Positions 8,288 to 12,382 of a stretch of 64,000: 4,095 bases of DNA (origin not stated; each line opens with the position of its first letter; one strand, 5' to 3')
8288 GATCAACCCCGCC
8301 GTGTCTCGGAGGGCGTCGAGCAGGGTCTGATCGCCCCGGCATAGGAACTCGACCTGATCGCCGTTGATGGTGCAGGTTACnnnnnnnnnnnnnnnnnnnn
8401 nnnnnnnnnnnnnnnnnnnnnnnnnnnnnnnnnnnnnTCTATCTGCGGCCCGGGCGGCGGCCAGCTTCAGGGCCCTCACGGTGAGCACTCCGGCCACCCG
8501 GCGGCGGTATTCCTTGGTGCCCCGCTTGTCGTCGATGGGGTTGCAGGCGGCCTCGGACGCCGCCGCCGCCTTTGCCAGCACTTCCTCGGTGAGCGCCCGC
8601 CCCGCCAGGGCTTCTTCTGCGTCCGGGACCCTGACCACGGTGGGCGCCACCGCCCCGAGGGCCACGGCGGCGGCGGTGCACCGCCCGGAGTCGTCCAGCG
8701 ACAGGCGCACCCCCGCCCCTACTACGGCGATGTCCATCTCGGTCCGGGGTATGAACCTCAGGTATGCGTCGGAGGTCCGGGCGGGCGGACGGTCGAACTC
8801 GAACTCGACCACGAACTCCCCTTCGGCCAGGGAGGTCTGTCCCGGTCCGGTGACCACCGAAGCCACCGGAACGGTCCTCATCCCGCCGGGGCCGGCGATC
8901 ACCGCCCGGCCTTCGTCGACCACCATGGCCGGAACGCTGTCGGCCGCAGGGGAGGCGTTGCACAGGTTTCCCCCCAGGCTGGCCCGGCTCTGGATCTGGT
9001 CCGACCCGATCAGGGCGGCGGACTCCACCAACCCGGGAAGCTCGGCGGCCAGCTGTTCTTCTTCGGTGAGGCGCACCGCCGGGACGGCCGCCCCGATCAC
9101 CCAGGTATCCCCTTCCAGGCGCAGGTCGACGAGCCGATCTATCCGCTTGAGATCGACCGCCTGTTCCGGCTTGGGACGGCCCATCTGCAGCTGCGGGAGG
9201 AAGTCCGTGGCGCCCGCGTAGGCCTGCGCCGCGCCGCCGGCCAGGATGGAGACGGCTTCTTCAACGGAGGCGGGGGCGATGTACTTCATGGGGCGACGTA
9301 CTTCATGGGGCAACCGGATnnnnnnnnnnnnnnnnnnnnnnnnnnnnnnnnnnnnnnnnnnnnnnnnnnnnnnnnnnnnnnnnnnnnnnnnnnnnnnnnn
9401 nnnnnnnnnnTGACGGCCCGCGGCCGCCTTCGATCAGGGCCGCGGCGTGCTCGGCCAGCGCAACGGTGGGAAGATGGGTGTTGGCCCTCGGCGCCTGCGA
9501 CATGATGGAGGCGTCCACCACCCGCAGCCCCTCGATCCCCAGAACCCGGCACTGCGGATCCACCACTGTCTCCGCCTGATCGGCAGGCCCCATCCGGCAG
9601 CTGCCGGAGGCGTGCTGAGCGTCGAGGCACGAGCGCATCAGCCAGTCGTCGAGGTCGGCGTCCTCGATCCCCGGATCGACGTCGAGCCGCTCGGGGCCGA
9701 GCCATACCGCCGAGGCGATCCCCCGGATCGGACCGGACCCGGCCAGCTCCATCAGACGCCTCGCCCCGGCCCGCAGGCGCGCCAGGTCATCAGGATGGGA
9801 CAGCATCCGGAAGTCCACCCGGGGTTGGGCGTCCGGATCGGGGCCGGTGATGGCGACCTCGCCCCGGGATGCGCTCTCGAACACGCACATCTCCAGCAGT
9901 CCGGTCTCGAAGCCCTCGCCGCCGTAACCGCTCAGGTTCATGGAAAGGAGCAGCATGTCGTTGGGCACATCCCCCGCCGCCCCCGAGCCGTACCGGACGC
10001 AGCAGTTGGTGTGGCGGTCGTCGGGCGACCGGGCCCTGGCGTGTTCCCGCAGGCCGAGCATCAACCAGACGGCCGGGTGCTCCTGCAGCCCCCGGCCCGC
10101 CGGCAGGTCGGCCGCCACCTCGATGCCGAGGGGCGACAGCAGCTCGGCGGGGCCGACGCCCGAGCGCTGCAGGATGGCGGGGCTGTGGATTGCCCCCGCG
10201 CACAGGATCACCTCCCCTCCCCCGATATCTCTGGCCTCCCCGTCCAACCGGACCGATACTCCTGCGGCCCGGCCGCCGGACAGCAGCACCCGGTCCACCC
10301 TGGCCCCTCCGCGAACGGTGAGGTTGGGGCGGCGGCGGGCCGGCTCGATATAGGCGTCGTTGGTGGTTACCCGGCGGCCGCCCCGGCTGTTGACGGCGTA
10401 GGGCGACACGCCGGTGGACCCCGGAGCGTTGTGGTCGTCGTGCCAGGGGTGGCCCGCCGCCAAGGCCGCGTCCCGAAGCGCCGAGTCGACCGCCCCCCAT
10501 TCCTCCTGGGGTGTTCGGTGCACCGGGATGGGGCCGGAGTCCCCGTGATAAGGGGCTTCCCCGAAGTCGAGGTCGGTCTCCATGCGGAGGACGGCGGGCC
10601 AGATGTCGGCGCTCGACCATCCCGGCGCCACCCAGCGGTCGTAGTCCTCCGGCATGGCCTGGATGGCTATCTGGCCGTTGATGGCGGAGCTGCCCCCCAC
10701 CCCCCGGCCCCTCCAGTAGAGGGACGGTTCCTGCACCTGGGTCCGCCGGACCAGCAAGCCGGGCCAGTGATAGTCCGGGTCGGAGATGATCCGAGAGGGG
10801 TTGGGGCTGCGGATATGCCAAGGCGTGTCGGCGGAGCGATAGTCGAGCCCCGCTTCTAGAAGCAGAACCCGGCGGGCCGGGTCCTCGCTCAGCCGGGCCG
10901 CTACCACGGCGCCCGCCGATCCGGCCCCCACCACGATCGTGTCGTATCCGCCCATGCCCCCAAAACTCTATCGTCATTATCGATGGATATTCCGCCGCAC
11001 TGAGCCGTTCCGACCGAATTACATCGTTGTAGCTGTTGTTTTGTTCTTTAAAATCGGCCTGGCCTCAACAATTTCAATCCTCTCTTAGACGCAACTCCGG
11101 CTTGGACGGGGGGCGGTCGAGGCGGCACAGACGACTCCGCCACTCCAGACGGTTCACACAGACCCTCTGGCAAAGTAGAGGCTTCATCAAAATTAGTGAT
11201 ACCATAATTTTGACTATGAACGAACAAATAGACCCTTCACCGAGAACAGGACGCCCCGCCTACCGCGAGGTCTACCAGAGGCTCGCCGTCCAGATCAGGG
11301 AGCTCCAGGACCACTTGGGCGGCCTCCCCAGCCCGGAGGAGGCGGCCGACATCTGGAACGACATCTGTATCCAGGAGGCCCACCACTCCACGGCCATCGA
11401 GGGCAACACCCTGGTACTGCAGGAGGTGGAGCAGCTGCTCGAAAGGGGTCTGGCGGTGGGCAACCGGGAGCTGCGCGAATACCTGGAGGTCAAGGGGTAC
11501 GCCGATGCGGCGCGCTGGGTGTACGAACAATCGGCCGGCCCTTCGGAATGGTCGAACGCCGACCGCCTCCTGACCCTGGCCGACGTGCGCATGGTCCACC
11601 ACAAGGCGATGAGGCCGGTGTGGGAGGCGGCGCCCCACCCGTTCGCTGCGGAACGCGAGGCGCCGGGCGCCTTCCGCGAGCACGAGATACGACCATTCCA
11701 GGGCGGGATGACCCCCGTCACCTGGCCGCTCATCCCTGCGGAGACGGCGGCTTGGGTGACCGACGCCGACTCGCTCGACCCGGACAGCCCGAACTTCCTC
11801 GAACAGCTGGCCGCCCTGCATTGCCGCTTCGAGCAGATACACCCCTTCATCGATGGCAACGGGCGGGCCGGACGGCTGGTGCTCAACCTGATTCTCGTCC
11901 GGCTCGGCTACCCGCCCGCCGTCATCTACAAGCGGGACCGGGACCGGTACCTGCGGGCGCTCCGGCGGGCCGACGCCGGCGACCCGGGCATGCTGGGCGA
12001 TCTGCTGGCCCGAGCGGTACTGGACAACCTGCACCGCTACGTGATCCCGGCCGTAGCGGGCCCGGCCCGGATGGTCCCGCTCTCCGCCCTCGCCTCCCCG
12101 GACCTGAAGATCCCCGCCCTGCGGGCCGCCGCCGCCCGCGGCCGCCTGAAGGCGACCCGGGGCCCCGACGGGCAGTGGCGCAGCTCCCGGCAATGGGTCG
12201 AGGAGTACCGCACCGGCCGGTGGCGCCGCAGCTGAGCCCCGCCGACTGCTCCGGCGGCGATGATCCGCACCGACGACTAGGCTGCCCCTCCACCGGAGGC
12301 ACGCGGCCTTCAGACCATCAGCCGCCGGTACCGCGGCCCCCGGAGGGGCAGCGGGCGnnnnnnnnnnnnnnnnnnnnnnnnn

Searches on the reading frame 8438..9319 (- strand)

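Call 19: search_protein_families(library=pfam, proteins=[window:8438-9319:-], max_evalue=0.001)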
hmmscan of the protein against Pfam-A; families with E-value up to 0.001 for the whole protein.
window:8438-9319:- (294 aa): 2 families
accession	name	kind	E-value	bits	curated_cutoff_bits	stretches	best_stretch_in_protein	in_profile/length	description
PF00941.27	FAD_binding_5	-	2e-32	112.8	27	1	10-174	2-166/170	FAD binding domain in molybdopterin dehydrogenase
PF03450.22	CO_deh_flav_C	-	5.9e-28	97.4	25.5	1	186-285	2-100/102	CO dehydrogenase flavoprotein C-terminal domain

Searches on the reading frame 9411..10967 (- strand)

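Call 19: search_protein_families(library=pfam, proteins=[window:9411-10967:-], max_evalue=0.001)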
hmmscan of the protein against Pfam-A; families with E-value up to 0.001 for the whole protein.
window:9411-10967:- (519 aa): 5 families
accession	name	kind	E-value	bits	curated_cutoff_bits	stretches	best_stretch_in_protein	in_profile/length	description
PF00732.25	GMC_oxred_N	-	5.4e-37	128.2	23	1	8-298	1-217/218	GMC oxidoreductase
PF05199.19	GMC_oxred_C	-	3.9e-32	112.2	24.6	1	367-505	3-139/139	GMC oxidoreductase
PF05834.18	Lycopene_cycl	-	3.9e-05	23.3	23.4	1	9-76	1-70/380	Lycopene cyclase protein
PF01266.30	DAO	-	0.00022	21.3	27.9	0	9-41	1-32/353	FAD dependent oxidoreductase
PF13450.12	NAD_binding_8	-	0.00051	20.7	21.9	0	12-40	1-28/68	NAD(P)-binding Rossmann-like domain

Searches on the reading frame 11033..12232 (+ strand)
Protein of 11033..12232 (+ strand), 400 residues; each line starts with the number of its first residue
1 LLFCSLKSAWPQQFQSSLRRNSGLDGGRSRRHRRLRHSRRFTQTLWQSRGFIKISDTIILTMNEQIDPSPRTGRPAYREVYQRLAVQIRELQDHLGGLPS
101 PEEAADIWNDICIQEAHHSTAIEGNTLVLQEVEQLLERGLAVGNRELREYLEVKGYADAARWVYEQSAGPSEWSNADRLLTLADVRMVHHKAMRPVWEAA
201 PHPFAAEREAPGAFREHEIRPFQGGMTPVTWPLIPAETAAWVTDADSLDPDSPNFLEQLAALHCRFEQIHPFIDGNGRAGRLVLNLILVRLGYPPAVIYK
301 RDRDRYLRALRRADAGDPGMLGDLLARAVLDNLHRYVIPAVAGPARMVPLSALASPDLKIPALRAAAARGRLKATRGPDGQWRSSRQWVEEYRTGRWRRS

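Call 19: search_protein_families(library=pfam, proteins=[window:11033-12232:+], max_evalue=0.001)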
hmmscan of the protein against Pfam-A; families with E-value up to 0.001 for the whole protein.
window:11033-12232:+ (400 aa): 1 family
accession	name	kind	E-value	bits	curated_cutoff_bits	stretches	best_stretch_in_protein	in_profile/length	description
PF02661.23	Fic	-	4.4e-16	59.9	24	1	180-288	2-93/93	Fic/DOC family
